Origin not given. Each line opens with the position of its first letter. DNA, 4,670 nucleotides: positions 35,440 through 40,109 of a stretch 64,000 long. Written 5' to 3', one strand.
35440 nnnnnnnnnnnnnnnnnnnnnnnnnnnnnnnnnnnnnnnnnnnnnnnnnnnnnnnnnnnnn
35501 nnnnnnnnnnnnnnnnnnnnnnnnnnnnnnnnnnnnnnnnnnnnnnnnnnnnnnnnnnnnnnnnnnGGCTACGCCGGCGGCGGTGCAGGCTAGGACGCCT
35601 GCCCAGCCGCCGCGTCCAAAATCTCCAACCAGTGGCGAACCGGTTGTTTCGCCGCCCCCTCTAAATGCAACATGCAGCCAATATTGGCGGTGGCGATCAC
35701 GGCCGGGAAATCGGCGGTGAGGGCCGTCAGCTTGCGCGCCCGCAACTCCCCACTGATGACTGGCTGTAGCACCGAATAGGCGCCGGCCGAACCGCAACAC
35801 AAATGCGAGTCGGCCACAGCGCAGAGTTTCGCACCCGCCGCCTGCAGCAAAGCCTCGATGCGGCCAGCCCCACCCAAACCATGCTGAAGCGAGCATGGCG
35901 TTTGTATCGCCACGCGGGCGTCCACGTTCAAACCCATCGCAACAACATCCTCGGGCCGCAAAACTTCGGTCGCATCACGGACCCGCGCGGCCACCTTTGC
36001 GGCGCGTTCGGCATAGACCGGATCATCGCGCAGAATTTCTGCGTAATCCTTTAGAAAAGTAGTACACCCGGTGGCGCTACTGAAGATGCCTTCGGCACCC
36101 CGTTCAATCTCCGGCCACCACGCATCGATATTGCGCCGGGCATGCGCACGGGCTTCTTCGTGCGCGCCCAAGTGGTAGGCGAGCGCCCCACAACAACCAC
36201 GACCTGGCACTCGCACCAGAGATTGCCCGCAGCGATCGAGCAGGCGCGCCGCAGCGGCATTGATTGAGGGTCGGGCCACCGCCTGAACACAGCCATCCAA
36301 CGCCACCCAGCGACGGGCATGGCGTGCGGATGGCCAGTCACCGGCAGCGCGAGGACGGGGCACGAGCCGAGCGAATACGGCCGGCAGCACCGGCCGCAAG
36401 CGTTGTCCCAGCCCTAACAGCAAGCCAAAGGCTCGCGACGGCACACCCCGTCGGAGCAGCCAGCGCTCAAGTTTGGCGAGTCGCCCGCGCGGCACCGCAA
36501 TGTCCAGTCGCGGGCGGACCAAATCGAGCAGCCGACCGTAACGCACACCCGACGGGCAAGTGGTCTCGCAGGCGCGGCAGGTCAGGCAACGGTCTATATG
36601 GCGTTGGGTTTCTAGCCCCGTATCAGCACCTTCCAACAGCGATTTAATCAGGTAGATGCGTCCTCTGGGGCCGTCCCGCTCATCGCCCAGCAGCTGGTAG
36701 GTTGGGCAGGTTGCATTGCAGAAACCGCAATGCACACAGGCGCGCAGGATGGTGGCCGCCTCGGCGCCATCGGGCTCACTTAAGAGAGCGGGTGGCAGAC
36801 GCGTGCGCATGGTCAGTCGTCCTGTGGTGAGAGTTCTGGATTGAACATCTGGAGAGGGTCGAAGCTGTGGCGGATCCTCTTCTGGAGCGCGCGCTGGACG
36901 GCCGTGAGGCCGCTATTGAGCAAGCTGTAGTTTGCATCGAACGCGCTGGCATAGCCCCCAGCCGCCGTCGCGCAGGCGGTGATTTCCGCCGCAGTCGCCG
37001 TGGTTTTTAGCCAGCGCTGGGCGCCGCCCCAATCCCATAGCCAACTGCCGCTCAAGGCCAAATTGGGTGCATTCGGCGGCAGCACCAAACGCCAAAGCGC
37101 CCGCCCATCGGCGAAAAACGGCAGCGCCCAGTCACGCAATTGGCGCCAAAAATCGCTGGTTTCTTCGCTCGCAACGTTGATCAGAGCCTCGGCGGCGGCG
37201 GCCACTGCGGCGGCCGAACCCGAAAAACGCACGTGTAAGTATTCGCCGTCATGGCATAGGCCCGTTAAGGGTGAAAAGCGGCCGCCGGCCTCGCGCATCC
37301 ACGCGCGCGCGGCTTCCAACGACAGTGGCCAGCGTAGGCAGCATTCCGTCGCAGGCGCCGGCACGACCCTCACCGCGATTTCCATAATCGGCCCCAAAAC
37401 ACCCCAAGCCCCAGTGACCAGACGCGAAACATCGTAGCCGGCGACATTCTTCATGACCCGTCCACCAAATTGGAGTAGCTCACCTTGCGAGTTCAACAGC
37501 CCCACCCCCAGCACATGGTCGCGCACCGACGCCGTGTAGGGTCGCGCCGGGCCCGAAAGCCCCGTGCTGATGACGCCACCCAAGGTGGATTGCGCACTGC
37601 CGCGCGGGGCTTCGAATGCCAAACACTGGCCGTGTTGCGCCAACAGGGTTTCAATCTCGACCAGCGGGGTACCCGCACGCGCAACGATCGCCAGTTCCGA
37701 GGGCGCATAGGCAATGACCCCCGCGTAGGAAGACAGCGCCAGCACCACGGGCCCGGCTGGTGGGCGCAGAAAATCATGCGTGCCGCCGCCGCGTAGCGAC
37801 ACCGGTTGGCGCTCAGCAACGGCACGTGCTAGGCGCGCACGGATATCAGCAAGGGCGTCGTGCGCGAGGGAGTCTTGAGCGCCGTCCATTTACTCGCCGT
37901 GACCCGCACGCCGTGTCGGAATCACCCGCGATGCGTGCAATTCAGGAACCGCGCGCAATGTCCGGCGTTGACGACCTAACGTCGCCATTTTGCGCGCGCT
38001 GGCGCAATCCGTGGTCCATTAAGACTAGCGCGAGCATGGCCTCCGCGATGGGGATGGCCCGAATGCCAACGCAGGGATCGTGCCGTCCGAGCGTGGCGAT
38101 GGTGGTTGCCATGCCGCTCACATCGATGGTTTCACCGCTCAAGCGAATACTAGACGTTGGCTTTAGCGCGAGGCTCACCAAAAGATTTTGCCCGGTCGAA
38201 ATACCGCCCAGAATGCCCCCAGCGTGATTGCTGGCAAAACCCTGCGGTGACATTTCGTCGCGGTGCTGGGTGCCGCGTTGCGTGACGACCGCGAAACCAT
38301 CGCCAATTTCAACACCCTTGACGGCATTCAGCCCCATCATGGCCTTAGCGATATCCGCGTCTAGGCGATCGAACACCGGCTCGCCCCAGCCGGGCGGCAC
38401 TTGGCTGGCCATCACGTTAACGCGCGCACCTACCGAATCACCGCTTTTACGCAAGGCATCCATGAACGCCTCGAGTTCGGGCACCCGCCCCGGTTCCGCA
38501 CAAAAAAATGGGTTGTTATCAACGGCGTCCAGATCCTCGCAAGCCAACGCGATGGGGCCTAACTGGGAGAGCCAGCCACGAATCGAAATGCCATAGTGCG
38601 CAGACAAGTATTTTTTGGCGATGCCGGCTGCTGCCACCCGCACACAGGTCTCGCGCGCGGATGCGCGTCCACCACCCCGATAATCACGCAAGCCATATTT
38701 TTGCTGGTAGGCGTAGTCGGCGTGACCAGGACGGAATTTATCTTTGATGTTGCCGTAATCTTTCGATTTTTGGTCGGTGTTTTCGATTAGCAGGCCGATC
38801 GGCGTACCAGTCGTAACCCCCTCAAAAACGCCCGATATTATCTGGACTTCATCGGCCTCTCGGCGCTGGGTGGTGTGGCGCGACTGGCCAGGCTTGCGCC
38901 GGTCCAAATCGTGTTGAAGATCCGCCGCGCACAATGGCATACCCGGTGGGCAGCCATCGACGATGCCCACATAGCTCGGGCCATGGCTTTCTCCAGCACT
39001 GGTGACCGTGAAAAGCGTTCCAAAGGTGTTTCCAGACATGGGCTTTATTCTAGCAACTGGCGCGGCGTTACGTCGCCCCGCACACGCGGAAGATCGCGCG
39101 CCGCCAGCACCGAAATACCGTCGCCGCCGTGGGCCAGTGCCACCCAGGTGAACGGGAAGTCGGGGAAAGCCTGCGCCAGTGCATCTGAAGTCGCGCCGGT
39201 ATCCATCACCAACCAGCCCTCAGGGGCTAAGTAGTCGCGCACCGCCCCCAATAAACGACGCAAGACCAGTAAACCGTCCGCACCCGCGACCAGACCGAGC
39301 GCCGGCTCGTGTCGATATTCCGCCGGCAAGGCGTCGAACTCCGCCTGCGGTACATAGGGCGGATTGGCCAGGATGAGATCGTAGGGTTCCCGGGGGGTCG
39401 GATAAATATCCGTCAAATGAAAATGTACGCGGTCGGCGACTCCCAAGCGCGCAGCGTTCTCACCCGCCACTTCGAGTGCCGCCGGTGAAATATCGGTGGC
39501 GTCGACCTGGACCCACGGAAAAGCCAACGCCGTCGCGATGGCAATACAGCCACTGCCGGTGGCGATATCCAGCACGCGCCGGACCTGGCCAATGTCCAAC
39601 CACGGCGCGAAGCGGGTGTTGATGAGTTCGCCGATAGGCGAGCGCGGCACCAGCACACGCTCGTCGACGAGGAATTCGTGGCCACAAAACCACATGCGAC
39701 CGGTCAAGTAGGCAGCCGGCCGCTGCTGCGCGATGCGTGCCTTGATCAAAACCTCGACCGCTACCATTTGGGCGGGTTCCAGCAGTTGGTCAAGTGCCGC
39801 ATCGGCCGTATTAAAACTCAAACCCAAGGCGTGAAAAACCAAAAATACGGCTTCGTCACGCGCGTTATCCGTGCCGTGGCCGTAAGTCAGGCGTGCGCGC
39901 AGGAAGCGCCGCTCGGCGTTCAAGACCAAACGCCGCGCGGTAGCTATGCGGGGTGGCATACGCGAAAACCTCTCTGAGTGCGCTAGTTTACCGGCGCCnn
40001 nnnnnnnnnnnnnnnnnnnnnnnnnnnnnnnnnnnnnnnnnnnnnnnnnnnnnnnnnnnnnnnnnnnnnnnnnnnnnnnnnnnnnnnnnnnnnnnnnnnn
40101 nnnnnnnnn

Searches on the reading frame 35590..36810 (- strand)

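Call 40: search_protein_families(library=pfam, proteins=[window:35590-36810:-], max_evalue=0.00001)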
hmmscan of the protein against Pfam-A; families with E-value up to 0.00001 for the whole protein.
window:35590-36810:- (406 aa): 6 families
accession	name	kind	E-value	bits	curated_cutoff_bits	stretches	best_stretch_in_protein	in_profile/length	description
PF02754.22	CCG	-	6e-19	68.4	20.6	2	300-383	1-84/85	Cysteine-rich domain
PF13183.11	Fer4_8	-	9.4e-13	48.9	27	1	22-89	2-68/68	4Fe-4S dicluster domain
PF13534.11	Fer4_17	-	3.4e-11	44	22.2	1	24-89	1-60/61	4Fe-4S dicluster domain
PF12838.12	Fer4_7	-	2.7e-10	41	27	1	25-89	2-52/52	4Fe-4S dicluster domain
PF13237.11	Fer4_10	-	1.3e-06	28.6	25.5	1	23-86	7-53/53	4Fe-4S dicluster domain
PF12837.12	Fer4_6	-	4e-06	27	25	0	73-89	7-23/24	4Fe-4S binding domain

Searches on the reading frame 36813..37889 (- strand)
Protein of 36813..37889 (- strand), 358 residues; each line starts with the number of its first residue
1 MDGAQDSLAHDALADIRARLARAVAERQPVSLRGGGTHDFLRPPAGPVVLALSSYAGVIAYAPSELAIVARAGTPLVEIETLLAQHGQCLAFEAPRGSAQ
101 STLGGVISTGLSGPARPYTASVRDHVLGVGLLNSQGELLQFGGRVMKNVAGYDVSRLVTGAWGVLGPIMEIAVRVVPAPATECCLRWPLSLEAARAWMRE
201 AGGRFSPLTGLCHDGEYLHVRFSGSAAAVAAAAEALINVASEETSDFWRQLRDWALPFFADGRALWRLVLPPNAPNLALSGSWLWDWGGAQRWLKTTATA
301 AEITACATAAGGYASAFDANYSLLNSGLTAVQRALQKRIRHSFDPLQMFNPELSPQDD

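Call 40: search_protein_families(library=pfam, proteins=[window:36813-37889:-], max_evalue=0.00001)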
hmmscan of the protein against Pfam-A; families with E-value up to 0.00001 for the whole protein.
window:36813-37889:- (358 aa): 1 family
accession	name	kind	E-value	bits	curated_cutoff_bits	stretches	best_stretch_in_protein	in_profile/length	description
PF01565.28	FAD_binding_4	-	3.1e-17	63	26.4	1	14-141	11-138/139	FAD binding domain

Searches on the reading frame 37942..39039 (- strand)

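Call 40: search_protein_families(library=pfam, proteins=[window:37942-39039:-], max_evalue=0.00001)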
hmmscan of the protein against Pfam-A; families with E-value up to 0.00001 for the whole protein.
window:37942-39039:- (365 aa): 1 family
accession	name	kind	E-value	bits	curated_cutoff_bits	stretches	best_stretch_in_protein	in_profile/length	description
PF01264.26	Chorismate_synt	-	9.1e-131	435.9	27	1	10-344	1-326/327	Chorismate synthase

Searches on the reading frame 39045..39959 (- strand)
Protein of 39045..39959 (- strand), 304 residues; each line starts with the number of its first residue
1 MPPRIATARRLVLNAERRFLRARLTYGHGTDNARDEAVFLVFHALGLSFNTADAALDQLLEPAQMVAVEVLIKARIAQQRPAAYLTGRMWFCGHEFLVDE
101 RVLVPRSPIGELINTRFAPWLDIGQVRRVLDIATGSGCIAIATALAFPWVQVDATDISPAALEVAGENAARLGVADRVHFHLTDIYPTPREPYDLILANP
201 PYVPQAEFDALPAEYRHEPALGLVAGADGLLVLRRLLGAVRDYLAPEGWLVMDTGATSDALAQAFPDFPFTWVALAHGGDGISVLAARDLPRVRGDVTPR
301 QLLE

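Call 40: search_protein_families(library=pfam, proteins=[window:39045-39959:-], max_evalue=0.00001)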
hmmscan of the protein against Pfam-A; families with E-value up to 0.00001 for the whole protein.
window:39045-39959:- (304 aa): 6 families
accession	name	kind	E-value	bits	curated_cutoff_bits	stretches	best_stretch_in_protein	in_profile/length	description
PF05175.20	MTS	-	2.6e-13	50.4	23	1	126-207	32-113/170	Methyltransferase small domain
PF13847.12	Methyltransf_31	-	4.4e-10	39.8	27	1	128-261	6-118/145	Methyltransferase domain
PF13649.12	Methyltransf_25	-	3.6e-09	37.6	27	1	129-210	1-84/97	Methyltransferase domain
PF06325.19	PrmA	-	4.8e-09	36.6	22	1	127-199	163-233/296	Ribosomal protein L11 methyltransferase (PrmA)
PF08242.18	Methyltransf_12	-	1.7e-07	32.3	30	1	130-199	1-72/98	Methyltransferase domain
PF13489.12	Methyltransf_23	-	3.4e-06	27.3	27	0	116-199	15-88/164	Methyltransferase domain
